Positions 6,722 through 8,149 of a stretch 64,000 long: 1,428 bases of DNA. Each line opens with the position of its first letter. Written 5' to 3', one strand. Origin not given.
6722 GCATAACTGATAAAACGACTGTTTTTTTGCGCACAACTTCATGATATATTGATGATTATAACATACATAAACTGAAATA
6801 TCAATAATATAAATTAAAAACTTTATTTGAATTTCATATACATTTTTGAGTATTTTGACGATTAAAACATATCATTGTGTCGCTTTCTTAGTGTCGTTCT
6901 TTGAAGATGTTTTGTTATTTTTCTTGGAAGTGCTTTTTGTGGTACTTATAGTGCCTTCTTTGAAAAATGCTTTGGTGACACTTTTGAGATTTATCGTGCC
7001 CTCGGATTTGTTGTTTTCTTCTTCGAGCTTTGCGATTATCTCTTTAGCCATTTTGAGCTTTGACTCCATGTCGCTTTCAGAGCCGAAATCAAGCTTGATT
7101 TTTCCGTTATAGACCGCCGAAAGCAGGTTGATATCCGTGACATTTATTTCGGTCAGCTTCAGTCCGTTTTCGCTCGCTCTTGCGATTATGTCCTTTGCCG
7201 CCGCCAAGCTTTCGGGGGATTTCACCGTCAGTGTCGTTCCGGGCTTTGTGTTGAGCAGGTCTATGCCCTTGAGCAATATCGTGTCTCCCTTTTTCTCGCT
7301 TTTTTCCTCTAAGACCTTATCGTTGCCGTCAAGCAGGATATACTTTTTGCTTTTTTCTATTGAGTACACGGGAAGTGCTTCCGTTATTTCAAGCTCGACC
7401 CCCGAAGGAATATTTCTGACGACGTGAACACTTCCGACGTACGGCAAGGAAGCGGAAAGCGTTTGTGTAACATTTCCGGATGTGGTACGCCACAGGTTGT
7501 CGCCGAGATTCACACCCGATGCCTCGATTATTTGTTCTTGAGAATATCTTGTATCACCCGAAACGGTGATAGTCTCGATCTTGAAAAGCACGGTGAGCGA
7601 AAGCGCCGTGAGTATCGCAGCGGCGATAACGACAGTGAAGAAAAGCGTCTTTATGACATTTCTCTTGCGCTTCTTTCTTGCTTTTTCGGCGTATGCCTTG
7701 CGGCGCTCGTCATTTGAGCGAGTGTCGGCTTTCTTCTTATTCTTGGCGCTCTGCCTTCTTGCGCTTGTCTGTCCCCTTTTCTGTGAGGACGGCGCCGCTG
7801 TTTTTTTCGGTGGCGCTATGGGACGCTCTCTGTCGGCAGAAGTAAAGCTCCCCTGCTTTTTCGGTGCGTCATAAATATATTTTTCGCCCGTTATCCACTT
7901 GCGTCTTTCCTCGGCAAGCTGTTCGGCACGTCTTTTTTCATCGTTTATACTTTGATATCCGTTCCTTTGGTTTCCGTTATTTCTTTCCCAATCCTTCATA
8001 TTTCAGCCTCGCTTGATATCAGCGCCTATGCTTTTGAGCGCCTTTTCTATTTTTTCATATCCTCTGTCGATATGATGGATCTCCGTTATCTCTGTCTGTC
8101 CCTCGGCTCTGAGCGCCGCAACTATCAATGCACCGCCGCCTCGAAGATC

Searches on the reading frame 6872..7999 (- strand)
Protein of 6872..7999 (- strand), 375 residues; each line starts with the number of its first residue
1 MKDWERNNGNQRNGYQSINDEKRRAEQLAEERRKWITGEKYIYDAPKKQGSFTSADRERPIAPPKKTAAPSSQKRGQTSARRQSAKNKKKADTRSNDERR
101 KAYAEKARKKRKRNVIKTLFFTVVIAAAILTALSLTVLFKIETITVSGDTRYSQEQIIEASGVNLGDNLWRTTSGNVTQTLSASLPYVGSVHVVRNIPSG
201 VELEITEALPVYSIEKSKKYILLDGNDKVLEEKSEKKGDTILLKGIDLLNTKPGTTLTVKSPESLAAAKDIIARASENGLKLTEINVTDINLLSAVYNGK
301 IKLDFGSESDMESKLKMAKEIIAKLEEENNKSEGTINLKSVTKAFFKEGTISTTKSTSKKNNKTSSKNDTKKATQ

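Call 17: search_protein_families(library=pfam, proteins=[window:6872-7999:-])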
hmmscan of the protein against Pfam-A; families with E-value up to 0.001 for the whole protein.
window:6872-7999:- (375 aa): 1 family
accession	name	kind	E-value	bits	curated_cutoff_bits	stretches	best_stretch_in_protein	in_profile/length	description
PF08478.15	POTRA_1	-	2.3e-14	53.9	23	1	139-207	1-68/69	POTRA domain, FtsQ-type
